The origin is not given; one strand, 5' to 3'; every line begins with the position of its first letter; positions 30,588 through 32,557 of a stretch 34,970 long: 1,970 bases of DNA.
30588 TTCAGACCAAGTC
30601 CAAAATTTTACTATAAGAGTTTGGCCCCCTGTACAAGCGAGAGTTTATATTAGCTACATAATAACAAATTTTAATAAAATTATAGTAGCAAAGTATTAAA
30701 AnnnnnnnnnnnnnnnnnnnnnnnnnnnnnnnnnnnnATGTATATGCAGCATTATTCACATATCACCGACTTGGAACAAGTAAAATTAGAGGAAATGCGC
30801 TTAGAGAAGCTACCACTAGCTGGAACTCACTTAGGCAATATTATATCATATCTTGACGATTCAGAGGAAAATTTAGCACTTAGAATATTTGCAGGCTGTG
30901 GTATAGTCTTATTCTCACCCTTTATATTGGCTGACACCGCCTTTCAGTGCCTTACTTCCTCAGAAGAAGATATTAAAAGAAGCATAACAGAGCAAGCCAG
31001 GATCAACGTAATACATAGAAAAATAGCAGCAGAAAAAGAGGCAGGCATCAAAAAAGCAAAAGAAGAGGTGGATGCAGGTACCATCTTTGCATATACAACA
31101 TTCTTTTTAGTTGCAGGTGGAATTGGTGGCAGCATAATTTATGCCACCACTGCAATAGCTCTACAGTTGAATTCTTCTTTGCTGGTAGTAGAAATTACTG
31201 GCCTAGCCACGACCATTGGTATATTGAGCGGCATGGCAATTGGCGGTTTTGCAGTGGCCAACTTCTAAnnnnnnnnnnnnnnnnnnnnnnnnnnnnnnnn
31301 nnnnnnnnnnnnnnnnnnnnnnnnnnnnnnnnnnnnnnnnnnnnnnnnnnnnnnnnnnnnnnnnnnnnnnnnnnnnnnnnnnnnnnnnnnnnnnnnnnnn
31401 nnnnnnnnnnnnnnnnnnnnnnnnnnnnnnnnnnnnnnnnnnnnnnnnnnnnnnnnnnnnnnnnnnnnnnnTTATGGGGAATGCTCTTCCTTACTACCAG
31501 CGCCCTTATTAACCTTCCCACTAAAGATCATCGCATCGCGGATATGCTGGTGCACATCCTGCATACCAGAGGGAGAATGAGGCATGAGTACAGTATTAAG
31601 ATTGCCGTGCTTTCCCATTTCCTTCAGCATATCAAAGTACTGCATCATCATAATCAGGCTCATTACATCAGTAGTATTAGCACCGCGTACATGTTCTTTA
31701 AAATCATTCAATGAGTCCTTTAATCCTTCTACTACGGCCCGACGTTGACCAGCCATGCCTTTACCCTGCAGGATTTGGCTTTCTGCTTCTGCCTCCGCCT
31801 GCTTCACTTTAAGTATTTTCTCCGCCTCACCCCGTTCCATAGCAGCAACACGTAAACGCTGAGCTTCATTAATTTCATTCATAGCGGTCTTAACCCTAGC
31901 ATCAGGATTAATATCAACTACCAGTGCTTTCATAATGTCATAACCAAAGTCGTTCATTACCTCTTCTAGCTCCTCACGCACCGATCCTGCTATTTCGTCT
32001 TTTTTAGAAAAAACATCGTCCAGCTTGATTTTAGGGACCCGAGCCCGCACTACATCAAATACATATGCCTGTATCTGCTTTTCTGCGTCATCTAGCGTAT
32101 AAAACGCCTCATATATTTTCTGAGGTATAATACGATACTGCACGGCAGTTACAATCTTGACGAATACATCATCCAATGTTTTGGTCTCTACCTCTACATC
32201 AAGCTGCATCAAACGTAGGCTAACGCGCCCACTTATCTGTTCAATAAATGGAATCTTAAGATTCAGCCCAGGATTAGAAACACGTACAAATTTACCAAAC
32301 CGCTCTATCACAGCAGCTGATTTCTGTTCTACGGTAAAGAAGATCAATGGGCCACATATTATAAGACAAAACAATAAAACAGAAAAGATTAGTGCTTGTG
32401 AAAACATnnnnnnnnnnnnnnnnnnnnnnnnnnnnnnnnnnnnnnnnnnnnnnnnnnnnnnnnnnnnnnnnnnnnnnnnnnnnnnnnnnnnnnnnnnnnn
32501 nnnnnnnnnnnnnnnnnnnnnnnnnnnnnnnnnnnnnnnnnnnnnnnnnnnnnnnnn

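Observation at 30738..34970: Candidate novel system: cluster of orphan genes for small-residue-rich hydrophobic-hairpin ('Inc-like') membrane proteins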

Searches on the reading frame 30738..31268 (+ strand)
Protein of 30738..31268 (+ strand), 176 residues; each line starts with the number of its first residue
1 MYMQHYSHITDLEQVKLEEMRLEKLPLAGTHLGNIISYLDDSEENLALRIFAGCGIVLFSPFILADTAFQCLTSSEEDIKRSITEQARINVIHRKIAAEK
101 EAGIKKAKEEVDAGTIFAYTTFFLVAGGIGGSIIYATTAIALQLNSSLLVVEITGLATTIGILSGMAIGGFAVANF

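Call 5: search_protein_families(library=pfam, proteins=[window:30738-31268:+], max_evalue=1)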
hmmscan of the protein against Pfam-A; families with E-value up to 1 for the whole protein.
window:30738-31268:+ (176 aa): 1 family
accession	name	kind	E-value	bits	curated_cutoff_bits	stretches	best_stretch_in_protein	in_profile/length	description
PF11753.13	DUF3310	-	0.059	13.9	24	1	4-39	5-39/60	Protein of unknwon function (DUF3310)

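Call 6: search_protein_families(library=ncbifam, proteins=[window:30738-31268:+], max_evalue=1)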
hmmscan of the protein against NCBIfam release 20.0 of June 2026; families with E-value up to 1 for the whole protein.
window:30738-31268:+ (176 aa): 2 families
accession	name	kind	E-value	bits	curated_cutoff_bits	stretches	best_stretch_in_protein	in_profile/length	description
NF004606.0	PRK05934.1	equivalog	0.12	11.6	297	1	52-95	261-304/341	type III secretion system protein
NF038051.2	MamC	equivalog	0.64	10.4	100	1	91-136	31-74/97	magnetosome protein MamC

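Call 54: search_protein_families(library=phrogs, proteins=[window:30738-31268:+], max_evalue=0.1)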
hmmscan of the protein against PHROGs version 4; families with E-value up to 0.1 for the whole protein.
window:30738-31268:+ (176 aa): 0 families

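Call 61: list_cluster_members(proteins=[window:30738-31268:+, window:9516-10538:+, window:1195-1608:-, window:17546-18970:-, window:7855-9051:-, window:15576-16775:+, P0004])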
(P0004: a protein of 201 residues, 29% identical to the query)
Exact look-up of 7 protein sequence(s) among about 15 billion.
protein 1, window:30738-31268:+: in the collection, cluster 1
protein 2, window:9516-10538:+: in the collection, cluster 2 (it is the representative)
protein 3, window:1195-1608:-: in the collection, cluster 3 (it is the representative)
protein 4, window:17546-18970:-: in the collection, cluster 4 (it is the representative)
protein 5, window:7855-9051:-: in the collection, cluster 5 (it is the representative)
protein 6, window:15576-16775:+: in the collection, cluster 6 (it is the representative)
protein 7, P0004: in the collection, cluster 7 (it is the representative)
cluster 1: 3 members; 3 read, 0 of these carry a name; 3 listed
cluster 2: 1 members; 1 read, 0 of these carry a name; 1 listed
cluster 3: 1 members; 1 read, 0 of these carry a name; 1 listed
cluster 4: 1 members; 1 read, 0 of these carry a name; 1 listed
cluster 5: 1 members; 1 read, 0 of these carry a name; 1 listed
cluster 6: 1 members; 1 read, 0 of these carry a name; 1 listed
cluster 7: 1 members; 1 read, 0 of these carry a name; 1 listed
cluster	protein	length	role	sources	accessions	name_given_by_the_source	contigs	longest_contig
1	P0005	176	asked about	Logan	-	-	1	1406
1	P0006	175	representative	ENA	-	-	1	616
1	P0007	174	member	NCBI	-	-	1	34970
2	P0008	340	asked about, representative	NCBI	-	-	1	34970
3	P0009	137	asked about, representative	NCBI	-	-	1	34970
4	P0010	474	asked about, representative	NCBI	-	-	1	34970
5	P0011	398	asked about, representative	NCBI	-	-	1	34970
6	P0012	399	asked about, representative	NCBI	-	-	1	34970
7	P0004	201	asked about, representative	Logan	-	-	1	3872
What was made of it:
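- On Chlamydial Inc proteins: The window is the entire 34,970-bp contig (call 61).
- On T4SS/T3SS transmembrane-domain effectors: Only one contig of the genome is available (call 61).
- F, G and even AtpD are singletons at 90% clustering (call 61). The contig breaks inside D (call 61).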

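Call 63: find_encoding_contigs(protein=P0006, flank=10000)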
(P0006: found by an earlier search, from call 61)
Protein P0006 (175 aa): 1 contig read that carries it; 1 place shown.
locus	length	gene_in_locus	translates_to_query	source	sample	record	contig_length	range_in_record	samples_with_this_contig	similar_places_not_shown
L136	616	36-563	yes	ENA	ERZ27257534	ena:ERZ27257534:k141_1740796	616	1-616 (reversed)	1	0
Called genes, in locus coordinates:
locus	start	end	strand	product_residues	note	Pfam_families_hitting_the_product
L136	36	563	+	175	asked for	-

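Call 64: find_encoding_contigs(protein=P0005, flank=10000)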
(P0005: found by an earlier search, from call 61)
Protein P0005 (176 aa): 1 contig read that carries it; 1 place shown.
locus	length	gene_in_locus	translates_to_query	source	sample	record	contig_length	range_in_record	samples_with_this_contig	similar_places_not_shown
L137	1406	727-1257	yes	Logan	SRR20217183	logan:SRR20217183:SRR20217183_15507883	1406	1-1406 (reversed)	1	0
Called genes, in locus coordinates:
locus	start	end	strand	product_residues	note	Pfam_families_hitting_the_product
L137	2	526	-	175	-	?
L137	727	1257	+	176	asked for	-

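Call 83: search_dna_similar(query=window:30744-31268:+, collection=plasmids, mode=protein, max_evalue=0.1, max_rows=8)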
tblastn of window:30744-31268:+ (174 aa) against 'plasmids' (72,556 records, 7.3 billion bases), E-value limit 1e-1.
No match.

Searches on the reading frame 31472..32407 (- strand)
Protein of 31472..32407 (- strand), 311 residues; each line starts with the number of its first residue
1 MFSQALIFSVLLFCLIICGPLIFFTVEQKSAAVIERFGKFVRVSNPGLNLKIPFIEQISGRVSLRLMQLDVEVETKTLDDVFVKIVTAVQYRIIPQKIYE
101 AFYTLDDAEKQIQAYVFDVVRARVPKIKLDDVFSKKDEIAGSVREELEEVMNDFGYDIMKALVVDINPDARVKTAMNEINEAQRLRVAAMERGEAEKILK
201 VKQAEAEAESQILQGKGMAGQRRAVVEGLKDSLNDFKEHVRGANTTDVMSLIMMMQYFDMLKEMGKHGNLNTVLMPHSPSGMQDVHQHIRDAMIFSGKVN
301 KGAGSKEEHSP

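Call 5: search_protein_families(library=pfam, proteins=[window:31472-32407:-], max_evalue=1)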
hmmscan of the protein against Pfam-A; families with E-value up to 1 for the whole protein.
window:31472-32407:- (311 aa): 3 families
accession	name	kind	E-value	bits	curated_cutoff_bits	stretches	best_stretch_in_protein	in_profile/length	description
PF01145.31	Band_7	-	1.1e-32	114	23.6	1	25-197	2-176/176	SPFH domain / Band 7 family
PF18043.6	T4_Rnl2_C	-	0.011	16.5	27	1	111-165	5-56/82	T4 RNA ligase 2 C-terminal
PF01336.31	tRNA_anti-codon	-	0.053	13.9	27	1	101-132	18-50/75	OB-fold nucleic acid binding domain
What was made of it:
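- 31472..32407 (-): Conserved SPFH/Band 7 gene that splits the cluster. It is not part of the orphan set and serves as a reference membrane anchor. Band_7 E 1.1e-32 (call 5).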

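Call 6: search_protein_families(library=ncbifam, proteins=[window:31472-32407:-], max_evalue=1)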
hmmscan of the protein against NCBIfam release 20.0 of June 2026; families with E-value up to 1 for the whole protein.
window:31472-32407:- (311 aa): 5 families
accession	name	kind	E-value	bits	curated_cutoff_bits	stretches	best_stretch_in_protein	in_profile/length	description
TIGR01933.1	hflK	equivalog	2.2e-21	76.5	159.4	1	23-222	1-201/261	FtsH protease activity modulator HflK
NF008181.0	PRK10930.1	equivalog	3.6e-12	45.8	660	1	15-227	89-300/419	FtsH protease activity modulator HflK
TIGR01932.1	hflC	equivalog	7.3e-10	38.2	134.4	1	12-139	9-148/318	protease modulator HflC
NF008259.0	PRK11029.1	equivalog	0.0066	15.5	427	1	10-59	8-63/334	protease modulator HflC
TIGR03505.1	FimV_core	subfamily_domain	0.0088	15.8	43.45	1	158-210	21-67/74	FimV/HubP family polar landmark protein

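Call 8: find_encoding_contigs(protein=window:31472-32407:-, flank=10000, max_places=6)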
Protein window:31472-32407:- (311 aa): no gene with exactly this product is on record in the collection.

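Call 13: find_related_loci(query=window:31472-32407:-, collection=genome_contigs, flank=10000)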
Query window:31472-32407:- (311 aa) in genome_contigs; peptide patterns used: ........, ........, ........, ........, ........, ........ (x = any residue, [..] = any of these).
135 stretches matched a pattern; 53 encode a relative of the query (tblastn E <= 1e-3); 53 distinct loci.
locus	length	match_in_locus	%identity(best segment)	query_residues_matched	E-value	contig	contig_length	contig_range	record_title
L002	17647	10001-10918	73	2-300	3e-151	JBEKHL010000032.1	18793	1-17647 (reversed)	MAG: Gammaproteobacteria bacterium isolate SPRUCE 276 SPRUCE_276_32, whole genome shotgun sequence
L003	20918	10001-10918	71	3-306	3e-150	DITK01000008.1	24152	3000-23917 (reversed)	MAG TPA_asm: Francisellaceae bacterium UBA6186 UBA6186_contig_110734, whole genome shotgun sequence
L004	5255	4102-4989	72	6-300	9e-151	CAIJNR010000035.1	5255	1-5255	MAG: uncultured Francisellaceae bacterium isolate AlinenLipids_bin-5883 genome assembly, contig: bin-5883:035/132, whole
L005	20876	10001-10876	75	19-310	2e-152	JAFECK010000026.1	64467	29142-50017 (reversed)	MAG: Proteobacteria bacterium isolate SZAS-26 PROT-AMP-13__26__length-64467, whole genome shotgun sequence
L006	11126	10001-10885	71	5-299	3e-145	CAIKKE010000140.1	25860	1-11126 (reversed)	MAG: uncultured Francisellaceae bacterium isolate A14_bin-2859 genome assembly, contig: bin-2859:140/147, whole genome s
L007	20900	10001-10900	67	1-308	1e-137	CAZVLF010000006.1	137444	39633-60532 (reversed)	MAG TPA_asm: uncultured Rickettsiales bacterium isolate SRP220891_co1_42 genome assembly, contig: NODE_162_length_137444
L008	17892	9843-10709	68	11-301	5e-137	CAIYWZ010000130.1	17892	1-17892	MAG: uncultured Alphaproteobacteria bacterium isolate T8_bin-474 genome assembly, contig: bin-474:130/204, whole genome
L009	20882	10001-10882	66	9-299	1e-136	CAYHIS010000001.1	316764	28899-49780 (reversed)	MAG TPA_asm: uncultured Rickettsiales bacterium isolate ERP119705_co14_100 genome assembly, contig: NODE_7_length_316764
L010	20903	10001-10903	66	6-308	2e-136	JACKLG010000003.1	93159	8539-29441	MAG: Candidatus Paracaedibacteraceae bacterium isolate HK-STAS-PROT-85 HK-STAS-PROT-85_3, whole genome shotgun sequence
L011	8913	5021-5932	65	7-303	2e-133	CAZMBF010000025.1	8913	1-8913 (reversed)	MAG TPA_asm: uncultured Alphaproteobacteria bacterium isolate SRP302895_co1_475 genome assembly, contig: NODE_15946_leng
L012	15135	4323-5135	71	24-294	5e-133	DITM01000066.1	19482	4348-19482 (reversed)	MAG TPA_asm: Candidatus Paracaedibacteraceae bacterium UBA6184 UBA6184_contig_210606, whole genome shotgun sequence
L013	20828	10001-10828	70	23-301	4e-133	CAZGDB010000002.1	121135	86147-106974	MAG TPA_asm: uncultured Francisellaceae bacterium isolate SRP170004_co1_11 genome assembly, contig: NODE_155_length_1211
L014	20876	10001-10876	66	6-299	5e-132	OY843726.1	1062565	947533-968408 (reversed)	Alphaproteobacteria bacterium CMAR1 isolate 44840 genome assembly, chromosome: 48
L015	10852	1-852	64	13-299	1e-131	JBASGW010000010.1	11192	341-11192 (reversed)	MAG: Rickettsiales bacterium isolate MFD12111_ilm_asm_bin4 k127_1731, whole genome shotgun sequence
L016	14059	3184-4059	66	8-299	9e-132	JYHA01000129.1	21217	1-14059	Candidatus Arcanobacter lacustris strain SCGC AAA041-L04 SZ25_contig000132, whole genome shotgun sequence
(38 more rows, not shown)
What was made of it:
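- The nearest relatives of the SPFH gene are mostly in intracellular lineages (call 13), which hints at a host-associated organism.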
